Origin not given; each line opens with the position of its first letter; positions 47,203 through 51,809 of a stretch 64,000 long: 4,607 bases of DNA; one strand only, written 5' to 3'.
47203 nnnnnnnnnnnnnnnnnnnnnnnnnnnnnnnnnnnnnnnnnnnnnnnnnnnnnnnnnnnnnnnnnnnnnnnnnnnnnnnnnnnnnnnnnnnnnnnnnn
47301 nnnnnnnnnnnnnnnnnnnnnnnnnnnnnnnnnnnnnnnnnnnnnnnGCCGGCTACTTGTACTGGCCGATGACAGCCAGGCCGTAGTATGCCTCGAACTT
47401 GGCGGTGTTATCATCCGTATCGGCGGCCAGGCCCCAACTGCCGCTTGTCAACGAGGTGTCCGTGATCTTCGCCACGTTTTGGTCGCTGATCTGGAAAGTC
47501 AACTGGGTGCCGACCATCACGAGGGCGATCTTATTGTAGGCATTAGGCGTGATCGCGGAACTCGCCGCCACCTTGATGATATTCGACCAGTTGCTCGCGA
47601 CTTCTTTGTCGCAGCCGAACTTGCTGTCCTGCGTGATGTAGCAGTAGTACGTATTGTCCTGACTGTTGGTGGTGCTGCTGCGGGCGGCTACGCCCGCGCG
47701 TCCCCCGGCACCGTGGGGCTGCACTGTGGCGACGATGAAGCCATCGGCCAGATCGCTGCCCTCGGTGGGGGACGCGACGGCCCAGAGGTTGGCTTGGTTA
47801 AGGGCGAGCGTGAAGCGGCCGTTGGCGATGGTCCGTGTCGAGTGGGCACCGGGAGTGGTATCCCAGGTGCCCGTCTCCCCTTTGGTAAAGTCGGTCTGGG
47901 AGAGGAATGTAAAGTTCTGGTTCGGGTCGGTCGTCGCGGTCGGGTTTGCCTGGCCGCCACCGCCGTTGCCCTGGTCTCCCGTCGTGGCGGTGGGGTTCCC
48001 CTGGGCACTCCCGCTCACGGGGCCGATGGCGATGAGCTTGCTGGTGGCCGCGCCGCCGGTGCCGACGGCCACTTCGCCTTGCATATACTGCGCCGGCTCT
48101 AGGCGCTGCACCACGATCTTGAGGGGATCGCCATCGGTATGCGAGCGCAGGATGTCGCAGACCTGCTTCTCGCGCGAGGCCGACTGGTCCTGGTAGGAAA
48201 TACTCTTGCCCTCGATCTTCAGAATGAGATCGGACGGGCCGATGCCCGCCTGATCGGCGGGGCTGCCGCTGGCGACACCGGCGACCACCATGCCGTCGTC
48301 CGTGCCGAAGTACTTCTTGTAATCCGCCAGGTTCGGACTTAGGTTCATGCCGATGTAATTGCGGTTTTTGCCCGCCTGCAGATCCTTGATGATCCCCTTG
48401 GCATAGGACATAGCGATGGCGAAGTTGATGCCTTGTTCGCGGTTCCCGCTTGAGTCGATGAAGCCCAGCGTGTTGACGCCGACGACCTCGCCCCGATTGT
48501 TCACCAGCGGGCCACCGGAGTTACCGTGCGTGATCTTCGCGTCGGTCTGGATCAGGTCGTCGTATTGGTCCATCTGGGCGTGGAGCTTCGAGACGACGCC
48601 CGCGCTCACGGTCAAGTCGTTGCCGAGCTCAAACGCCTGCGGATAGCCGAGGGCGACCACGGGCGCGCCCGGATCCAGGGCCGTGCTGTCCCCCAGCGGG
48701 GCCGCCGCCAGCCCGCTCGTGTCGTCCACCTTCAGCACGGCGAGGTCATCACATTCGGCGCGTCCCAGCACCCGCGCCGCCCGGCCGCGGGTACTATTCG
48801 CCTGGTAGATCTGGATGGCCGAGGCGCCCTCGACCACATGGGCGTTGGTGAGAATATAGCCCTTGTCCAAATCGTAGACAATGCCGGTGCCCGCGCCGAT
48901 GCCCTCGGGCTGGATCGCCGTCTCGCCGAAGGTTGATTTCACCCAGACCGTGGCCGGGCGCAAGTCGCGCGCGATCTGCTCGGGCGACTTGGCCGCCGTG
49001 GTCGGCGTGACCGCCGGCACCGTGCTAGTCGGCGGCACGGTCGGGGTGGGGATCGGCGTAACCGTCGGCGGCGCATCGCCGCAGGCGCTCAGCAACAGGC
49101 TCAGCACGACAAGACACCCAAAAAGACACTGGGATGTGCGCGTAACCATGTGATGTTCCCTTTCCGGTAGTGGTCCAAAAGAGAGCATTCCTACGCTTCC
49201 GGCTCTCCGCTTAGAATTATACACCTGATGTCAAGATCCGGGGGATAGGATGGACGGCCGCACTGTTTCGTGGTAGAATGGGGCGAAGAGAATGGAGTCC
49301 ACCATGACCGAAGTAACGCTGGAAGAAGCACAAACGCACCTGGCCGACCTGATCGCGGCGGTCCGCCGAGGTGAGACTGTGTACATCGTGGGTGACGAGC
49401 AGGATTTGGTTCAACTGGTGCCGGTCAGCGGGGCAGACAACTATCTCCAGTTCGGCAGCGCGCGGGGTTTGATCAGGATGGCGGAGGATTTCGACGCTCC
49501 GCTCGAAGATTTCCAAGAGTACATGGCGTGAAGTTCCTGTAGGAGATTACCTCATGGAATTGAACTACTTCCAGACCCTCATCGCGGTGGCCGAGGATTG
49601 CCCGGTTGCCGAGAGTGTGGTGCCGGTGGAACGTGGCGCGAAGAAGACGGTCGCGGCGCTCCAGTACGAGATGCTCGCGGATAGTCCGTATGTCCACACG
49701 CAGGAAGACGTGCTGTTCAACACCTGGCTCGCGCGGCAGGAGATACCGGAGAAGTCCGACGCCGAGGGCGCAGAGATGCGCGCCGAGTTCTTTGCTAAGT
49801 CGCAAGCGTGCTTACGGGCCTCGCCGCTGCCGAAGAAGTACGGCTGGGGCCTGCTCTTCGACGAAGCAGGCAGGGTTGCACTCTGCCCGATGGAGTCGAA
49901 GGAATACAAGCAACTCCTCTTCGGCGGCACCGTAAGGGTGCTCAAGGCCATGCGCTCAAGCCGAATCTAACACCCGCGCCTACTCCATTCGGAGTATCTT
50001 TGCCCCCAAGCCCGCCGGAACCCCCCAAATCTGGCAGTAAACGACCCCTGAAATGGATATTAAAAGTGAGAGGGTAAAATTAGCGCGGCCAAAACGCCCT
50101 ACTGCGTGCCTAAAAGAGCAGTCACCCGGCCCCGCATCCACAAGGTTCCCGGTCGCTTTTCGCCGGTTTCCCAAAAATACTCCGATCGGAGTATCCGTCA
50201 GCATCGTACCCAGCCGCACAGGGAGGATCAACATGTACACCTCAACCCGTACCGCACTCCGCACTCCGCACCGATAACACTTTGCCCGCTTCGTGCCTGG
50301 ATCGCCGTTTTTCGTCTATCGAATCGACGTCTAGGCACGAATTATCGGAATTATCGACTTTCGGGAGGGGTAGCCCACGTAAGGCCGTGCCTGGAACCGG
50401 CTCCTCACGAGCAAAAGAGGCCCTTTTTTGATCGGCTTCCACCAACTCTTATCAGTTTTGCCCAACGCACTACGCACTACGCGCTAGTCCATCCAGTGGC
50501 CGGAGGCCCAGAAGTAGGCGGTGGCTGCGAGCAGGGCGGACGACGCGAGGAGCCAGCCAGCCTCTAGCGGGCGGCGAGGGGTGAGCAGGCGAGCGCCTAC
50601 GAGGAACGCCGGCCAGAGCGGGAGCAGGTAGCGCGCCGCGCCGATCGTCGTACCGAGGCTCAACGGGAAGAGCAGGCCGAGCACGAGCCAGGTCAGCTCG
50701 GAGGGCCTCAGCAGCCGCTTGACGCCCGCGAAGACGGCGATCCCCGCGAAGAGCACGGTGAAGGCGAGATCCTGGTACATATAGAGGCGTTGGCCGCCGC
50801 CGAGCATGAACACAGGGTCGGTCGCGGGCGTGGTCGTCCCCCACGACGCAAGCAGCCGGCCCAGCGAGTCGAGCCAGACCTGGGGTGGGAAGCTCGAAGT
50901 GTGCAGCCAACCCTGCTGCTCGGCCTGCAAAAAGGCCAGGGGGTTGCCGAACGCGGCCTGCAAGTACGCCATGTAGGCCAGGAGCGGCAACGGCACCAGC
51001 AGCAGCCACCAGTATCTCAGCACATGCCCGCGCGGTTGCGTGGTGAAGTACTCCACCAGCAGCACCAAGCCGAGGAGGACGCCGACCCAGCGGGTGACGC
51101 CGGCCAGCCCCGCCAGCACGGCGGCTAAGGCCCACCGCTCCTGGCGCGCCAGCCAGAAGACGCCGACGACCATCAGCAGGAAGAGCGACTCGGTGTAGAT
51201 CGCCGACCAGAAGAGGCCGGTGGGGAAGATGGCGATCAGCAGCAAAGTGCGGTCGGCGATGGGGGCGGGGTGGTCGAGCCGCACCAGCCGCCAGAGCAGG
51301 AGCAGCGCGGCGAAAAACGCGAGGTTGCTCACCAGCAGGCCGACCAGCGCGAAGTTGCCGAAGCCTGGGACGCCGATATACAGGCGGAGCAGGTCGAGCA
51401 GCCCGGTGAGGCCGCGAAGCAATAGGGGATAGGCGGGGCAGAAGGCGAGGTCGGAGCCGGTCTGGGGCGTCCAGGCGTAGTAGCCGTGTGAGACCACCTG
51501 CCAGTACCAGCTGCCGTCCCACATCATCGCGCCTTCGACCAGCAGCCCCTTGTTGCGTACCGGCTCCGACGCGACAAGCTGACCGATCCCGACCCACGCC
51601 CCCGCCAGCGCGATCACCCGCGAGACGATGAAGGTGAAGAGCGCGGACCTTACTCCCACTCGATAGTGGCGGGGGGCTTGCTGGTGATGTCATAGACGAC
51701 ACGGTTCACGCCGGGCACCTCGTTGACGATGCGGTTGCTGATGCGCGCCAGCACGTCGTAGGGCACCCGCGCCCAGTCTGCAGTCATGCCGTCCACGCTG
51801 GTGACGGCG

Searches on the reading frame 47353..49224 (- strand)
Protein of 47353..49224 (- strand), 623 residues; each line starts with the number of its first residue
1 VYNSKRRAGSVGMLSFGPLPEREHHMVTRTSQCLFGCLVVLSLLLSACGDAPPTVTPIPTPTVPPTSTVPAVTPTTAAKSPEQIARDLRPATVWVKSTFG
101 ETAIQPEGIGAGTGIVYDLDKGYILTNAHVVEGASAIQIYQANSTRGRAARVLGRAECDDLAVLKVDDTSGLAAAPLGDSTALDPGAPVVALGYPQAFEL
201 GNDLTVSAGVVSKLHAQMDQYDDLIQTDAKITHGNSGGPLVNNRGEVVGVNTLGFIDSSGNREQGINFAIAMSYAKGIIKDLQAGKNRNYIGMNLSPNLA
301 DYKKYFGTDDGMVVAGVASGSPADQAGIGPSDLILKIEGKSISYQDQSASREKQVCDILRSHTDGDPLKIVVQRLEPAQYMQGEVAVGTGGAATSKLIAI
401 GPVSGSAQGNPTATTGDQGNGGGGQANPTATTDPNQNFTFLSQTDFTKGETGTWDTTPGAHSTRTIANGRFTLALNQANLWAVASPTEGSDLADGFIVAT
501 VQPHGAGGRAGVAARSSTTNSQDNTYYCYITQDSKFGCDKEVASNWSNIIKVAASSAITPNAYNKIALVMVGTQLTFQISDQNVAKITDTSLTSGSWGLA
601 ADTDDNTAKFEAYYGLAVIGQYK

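Call 3: search_protein_families(library=pfam, proteins=[window:47353-49224:-], max_evalue=0.01)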
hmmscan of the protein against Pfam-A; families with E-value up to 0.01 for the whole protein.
window:47353-49224:- (623 aa): 6 families
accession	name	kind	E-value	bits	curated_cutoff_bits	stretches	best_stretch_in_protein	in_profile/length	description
PF13365.12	Trypsin_2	-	1.1e-30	107.7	27.6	1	112-250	1-144/144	Trypsin-like peptidase domain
PF00089.32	Trypsin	-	2.5e-17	63.9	20.6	1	120-274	33-215/220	Trypsin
PF17820.7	PDZ_6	-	1.9e-07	31.2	27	1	313-374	1-54/54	PDZ domain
PF13180.12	PDZ_2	-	7e-07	29.9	27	1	308-374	10-69/80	PDZ domain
PF00595.29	PDZ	-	2.8e-05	24.9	23.2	1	287-343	8-58/81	PDZ domain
PF10459.15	Peptidase_S46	-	0.0023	17.1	22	1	227-256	626-655/698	Peptidase S46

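Call 4: search_protein_families(library=ncbifam, proteins=[window:47353-49224:-], max_evalue=0.01)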
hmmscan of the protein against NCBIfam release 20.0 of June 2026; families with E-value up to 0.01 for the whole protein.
window:47353-49224:- (623 aa): 15 families
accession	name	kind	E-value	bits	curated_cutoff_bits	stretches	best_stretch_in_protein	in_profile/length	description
TIGR02037.1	degP_htrA_DO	subfamily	6.1e-58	196.8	416.2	1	107-348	57-297/434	Do family serine endopeptidase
NF047968.1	SerProtHtrA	equivalog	3.5e-46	158.2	470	1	107-374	84-346/357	serine protease HtrA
NF041521.1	HhoA_HhoB_HtrA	equivalog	4.9e-44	151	450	1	107-379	54-325/335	HhoA/HhoB/HtrA family serine endopeptidase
TIGR02038.1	protease_degS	equivalog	1.9e-40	139.1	422.95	1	109-346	77-314/351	outer membrane-stress sensor serine endopeptidase DegS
NF008147.1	PRK10898.1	equivalog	1.1e-39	136.6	408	1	86-342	52-311/352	outer membrane-stress sensor serine endopeptidase DegS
NF007526.1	PRK10139.1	equivalog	2.2e-37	128.8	756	1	99-344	76-325/456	serine endoprotease DegQ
NF008189.1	PRK10942.1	equivalog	3e-37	128.2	720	1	110-344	113-347/477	serine endoprotease DegP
NF050055.1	SerProtHtrAMycob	equivalog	5.7e-34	117.9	800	1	60-351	177-471/502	serine protease HtrA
NF040960.1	MamE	equivalog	9.4e-33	113.7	800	2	86-281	99-292/659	magnetosome formation protease MamE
NF053637.1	SerProtHtrAspr2045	equivalog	1.9e-24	86.3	650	1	111-371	104-372/394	serine protease HtrA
NF033740.0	MarP_fam_protase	equivalog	4.1e-23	82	250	1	68-250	173-350/390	MarP family serine protease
NF040961.1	MamO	equivalog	3.1e-16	58.8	800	1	74-252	68-241/648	magnetosome protein MamO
TIGR00225.1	prc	subfamily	0.0022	17.1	218.6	1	309-343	61-95/335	C-terminal processing peptidase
NF045588.1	Cterm_S41_CtpA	exception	0.0023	16.9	625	1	312-344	127-158/401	carboxyl-terminal processing protease CtpA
NF052377.1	lmo1851_S41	exception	0.0028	16.4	725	1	313-376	121-178/468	lmo1851 family serine protease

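Call 5: search_protein_families(library=padloc, proteins=[window:47353-49224:-], max_evalue=0.01)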
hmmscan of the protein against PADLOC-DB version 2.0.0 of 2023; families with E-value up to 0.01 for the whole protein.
window:47353-49224:- (623 aa): 6 families
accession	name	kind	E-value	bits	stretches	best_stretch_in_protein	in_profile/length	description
PDLC02960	RT-Protease_XI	-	1.8e-22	78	1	86-275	331-500/506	single gene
PDLC02959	RT-Protease_XI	-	3.3e-21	73.8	1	87-275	334-504/510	single gene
PDLC03855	LmuA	-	2.2e-09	35.1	1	91-249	10-165/425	-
PDLC04593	PDC-M35A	-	1.3e-05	23.1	1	131-257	55-184/216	-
PDLC00169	HamA1|HamA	-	6.4e-05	19.6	1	107-250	23-169/483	DUF1837 domain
PDLC05022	PDC-S45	-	0.0018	15.3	1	105-144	32-77/293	-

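Call 68: find_encoding_contigs(protein=window:47353-49224:-, flank=8000, max_places=6)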
Protein window:47353-49224:- (623 aa): no gene with exactly this product is on record in the collection.

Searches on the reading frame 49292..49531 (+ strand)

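Call 3: search_protein_families(library=pfam, proteins=[window:49292-49531:+], max_evalue=0.01)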
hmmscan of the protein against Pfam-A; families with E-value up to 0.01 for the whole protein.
window:49292-49531:+ (79 aa): 2 families
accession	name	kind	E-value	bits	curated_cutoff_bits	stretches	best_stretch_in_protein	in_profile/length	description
PF10047.15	DUF2281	-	1.4e-05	26.1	26.5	1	53-77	40-64/64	Protein of unknown function (DUF2281)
PF02604.26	PhdYeFM_antitox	-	0.0014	18.8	29.8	1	5-46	1-43/74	Antitoxin Phd_YefM, type II toxin-antitoxin system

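Call 4: search_protein_families(library=ncbifam, proteins=[window:49292-49531:+], max_evalue=0.01)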
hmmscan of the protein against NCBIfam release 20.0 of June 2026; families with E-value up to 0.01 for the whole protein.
window:49292-49531:+ (79 aa): 2 families
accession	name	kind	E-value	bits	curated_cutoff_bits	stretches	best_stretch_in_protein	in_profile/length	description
NF050009.1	TA_VapB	equivalog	1.7e-11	44.5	60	1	51-78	38-65/65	type II toxin-antitoxin system VapB family antitoxin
TIGR01552.1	phd_fam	subfamily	0.0021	17.4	20.8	1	7-33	1-26/53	type II toxin-antitoxin system prevent-host-death family antitoxin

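Call 5: search_protein_families(library=padloc, proteins=[window:49292-49531:+], max_evalue=0.01)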
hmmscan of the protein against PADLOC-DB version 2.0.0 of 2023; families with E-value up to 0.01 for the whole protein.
window:49292-49531:+ (79 aa): 0 families

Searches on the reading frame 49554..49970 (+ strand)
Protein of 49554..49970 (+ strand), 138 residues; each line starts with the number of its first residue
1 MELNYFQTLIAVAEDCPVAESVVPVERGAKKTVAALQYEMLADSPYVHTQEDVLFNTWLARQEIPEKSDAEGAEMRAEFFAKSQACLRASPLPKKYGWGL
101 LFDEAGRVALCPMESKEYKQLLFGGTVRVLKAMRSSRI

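Call 3: search_protein_families(library=pfam, proteins=[window:49554-49970:+], max_evalue=0.01)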
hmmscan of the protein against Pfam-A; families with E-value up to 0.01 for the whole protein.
window:49554-49970:+ (138 aa): 1 family
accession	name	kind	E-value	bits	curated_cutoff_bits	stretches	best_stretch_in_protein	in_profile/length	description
PF19654.4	DUF6157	-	1.3e-47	161.6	27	1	3-137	4-135/136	Family of unknown function (DUF6157)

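Call 4: search_protein_families(library=ncbifam, proteins=[window:49554-49970:+], max_evalue=0.01)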
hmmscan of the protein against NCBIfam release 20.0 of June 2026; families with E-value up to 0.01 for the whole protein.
window:49554-49970:+ (138 aa): 0 families

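Call 5: search_protein_families(library=padloc, proteins=[window:49554-49970:+], max_evalue=0.01)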
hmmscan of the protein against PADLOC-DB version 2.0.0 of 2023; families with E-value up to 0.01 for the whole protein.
window:49554-49970:+ (138 aa): 0 families

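Call 80: search_solved_structures(query=window:49554-49967:+, max_evalue=1)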
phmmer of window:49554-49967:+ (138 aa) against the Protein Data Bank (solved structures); distinct sequences matched with E-value up to 1: 0.

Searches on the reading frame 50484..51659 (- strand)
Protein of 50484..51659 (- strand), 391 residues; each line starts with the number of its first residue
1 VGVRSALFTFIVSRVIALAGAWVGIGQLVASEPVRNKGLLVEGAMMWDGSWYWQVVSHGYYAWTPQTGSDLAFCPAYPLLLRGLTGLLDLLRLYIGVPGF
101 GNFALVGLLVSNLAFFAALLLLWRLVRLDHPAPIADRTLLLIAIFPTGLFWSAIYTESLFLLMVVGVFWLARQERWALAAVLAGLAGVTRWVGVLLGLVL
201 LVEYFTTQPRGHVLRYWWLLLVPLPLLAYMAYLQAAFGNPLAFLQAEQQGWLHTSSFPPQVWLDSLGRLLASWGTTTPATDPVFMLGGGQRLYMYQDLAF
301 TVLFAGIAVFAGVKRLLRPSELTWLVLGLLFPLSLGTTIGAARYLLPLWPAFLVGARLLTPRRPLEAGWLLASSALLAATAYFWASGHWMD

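Call 3: search_protein_families(library=pfam, proteins=[window:50484-51659:-], max_evalue=0.01)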
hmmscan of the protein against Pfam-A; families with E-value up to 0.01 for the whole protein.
window:50484-51659:- (391 aa): 1 family
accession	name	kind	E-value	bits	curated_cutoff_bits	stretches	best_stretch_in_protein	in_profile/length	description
PF04188.19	Mannosyl_trans2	-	1.1e-10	41.9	22.4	1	40-190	54-199/443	Mannosyltransferase (PIG-V)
